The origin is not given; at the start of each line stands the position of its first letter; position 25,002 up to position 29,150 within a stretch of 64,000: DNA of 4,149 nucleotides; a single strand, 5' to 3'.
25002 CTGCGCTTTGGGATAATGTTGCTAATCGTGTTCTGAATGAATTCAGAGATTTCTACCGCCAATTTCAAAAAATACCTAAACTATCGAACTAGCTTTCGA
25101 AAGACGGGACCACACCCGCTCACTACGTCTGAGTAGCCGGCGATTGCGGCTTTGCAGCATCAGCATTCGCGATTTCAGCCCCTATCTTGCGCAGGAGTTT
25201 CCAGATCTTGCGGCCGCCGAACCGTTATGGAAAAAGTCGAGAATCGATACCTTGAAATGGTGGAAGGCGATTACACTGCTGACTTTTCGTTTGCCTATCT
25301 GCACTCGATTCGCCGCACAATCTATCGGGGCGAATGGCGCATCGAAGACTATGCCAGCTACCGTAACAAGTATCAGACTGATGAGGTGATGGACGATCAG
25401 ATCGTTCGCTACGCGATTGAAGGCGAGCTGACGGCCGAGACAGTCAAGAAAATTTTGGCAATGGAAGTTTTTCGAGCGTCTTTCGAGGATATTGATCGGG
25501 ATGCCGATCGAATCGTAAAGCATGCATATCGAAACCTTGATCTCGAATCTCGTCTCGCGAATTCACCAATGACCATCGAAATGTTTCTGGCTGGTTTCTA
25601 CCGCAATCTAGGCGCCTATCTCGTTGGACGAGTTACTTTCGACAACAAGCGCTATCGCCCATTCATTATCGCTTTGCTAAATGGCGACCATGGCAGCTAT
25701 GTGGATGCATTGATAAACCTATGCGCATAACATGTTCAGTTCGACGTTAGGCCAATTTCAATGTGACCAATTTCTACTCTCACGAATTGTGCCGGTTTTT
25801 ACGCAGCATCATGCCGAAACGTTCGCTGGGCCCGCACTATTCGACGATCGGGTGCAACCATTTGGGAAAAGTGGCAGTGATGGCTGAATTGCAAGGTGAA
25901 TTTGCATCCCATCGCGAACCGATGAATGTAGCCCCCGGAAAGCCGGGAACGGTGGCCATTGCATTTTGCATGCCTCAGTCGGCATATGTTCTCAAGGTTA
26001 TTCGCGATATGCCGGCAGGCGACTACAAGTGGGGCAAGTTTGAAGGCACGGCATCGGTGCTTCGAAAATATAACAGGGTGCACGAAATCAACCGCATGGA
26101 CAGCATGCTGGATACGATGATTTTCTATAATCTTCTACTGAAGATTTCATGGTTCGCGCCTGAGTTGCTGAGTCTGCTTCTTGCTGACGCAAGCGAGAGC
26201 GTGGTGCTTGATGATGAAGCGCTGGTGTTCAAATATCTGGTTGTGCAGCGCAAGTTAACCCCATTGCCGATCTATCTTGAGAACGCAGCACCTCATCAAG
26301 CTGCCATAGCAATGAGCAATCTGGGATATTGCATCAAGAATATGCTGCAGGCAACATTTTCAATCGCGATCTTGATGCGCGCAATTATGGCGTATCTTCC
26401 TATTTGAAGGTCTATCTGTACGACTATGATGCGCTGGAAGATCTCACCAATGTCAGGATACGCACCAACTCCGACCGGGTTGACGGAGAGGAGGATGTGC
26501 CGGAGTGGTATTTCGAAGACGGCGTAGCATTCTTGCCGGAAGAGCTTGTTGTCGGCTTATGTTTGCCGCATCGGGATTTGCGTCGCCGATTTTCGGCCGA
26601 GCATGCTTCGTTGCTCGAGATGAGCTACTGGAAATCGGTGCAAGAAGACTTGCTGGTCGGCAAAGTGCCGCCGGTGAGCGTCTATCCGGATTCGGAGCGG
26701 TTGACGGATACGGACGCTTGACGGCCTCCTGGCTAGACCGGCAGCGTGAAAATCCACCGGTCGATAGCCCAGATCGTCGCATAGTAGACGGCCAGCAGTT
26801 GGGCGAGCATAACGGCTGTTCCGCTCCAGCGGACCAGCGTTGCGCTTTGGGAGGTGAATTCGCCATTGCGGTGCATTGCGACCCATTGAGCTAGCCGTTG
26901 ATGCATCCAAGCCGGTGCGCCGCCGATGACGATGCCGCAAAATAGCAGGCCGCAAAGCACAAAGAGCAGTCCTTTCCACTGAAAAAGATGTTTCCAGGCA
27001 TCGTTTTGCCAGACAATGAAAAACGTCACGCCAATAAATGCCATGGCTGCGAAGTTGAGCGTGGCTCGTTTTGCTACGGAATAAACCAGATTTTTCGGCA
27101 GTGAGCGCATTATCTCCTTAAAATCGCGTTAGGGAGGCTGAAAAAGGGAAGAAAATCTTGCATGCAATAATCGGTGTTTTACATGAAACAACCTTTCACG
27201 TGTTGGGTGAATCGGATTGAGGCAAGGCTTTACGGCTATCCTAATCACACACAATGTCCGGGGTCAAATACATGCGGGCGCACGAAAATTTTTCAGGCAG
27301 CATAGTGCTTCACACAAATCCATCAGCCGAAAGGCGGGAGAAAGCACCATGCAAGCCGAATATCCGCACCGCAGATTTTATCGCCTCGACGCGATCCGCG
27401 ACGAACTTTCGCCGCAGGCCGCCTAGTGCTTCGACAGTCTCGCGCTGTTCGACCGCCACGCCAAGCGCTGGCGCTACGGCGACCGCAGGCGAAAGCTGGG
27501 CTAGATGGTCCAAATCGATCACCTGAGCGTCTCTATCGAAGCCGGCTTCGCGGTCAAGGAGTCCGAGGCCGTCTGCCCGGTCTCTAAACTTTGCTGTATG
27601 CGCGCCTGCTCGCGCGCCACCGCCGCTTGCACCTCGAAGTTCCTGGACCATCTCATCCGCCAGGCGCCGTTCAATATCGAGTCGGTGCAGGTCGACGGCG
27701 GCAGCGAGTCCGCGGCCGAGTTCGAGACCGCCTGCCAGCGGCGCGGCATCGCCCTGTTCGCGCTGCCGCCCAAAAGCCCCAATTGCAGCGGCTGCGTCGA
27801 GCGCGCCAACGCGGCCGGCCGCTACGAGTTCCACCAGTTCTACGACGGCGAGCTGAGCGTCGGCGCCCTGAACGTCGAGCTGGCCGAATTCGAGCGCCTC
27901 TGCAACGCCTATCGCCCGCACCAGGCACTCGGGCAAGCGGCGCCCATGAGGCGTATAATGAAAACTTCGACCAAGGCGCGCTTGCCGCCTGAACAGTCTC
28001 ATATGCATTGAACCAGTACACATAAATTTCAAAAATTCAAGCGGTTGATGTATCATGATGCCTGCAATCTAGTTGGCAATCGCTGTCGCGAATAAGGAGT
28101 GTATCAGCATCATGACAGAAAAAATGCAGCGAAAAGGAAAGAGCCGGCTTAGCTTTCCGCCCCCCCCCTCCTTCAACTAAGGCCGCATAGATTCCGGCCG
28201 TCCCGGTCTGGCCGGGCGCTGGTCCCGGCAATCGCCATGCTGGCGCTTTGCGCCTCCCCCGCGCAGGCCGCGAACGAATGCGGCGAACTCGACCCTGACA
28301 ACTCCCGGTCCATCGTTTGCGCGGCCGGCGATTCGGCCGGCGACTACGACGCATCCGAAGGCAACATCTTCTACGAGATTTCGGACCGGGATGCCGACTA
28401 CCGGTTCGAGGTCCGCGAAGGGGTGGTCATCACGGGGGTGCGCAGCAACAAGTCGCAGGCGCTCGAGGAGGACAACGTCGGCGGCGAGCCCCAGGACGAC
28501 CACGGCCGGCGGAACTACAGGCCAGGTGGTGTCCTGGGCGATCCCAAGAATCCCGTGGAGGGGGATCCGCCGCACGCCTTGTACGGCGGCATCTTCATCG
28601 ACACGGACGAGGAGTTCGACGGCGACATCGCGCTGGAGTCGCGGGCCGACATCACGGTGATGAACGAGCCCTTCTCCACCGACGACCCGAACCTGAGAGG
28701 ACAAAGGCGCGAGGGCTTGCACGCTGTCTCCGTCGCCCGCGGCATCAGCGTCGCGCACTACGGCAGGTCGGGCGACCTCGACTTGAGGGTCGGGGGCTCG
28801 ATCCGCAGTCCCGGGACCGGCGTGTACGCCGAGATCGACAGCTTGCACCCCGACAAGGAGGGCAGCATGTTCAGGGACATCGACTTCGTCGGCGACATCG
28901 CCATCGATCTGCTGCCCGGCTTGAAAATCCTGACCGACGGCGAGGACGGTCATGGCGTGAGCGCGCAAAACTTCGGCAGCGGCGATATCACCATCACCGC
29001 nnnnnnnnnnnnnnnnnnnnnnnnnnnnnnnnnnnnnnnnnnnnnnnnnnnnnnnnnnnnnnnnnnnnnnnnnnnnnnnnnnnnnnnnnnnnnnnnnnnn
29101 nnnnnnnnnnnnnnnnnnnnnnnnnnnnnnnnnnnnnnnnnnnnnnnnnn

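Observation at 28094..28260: Autotransporter start codon and signal peptide are separated, out of frame, by a C9 tract (candidate ON/OFF phase switch)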

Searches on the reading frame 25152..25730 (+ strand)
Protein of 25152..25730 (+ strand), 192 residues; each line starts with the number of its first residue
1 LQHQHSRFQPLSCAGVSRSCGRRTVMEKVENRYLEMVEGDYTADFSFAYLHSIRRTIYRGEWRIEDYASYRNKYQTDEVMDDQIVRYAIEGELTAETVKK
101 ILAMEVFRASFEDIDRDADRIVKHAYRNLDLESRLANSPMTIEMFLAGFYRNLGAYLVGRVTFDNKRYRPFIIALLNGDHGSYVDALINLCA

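Call 7: search_protein_families(library=pfam, proteins=[window:25152-25730:+], max_evalue=0.01)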
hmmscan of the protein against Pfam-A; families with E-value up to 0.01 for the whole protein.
window:25152-25730:+ (192 aa): 1 family
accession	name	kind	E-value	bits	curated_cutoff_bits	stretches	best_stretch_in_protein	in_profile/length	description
PF20423.3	AceK_regulatory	-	8.8e-24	84.7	25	1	22-188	66-233/302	Isocitrate dehydrogenase kinase/phosphatase (AceK), regulatory domain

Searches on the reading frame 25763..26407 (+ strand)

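Call 7: search_protein_families(library=pfam, proteins=[window:25763-26407:+], max_evalue=0.01)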
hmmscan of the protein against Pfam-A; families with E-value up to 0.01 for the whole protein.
window:25763-26407:+ (214 aa): 2 families
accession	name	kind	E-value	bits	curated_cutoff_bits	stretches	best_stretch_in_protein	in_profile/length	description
PF06315.17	AceK_kinase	-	7.3e-33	114.6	29.3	1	54-198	3-143/256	Isocitrate dehydrogenase kinase/phosphatase (AceK) kinase domain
PF20423.3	AceK_regulatory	-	6.9e-05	22.6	25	1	7-44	258-295/302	Isocitrate dehydrogenase kinase/phosphatase (AceK), regulatory domain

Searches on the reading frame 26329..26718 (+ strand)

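Call 62: search_protein_families(library=pfam, proteins=[window:26329-26718:+], max_evalue=0.01)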
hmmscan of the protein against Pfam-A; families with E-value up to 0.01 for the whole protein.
window:26329-26718:+ (130 aa): 1 family
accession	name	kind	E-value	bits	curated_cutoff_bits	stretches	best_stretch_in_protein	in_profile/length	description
PF06315.17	AceK_kinase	-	1.4e-21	77.6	29.3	1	4-120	138-255/256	Isocitrate dehydrogenase kinase/phosphatase (AceK) kinase domain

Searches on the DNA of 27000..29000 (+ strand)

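Call 8: search_dna_similar(query=window:27000-29000:+, collection=plasmids, mode=near, max_rows=15)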
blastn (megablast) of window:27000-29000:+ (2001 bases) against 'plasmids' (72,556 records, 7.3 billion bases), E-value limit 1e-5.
No match.
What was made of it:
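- Tried and rejected: Plasmid megablast of 27000-29000 found no match (call 8).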

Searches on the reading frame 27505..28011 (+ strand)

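Call 7: search_protein_families(library=pfam, proteins=[window:27505-28011:+], max_evalue=0.01)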
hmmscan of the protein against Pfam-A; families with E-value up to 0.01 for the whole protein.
window:27505-28011:+ (168 aa): 1 family
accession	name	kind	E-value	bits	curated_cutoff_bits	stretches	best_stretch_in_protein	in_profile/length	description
PF13683.12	rve_3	-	4.9e-07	29.8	26.5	1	81-147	2-67/67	Integrase core domain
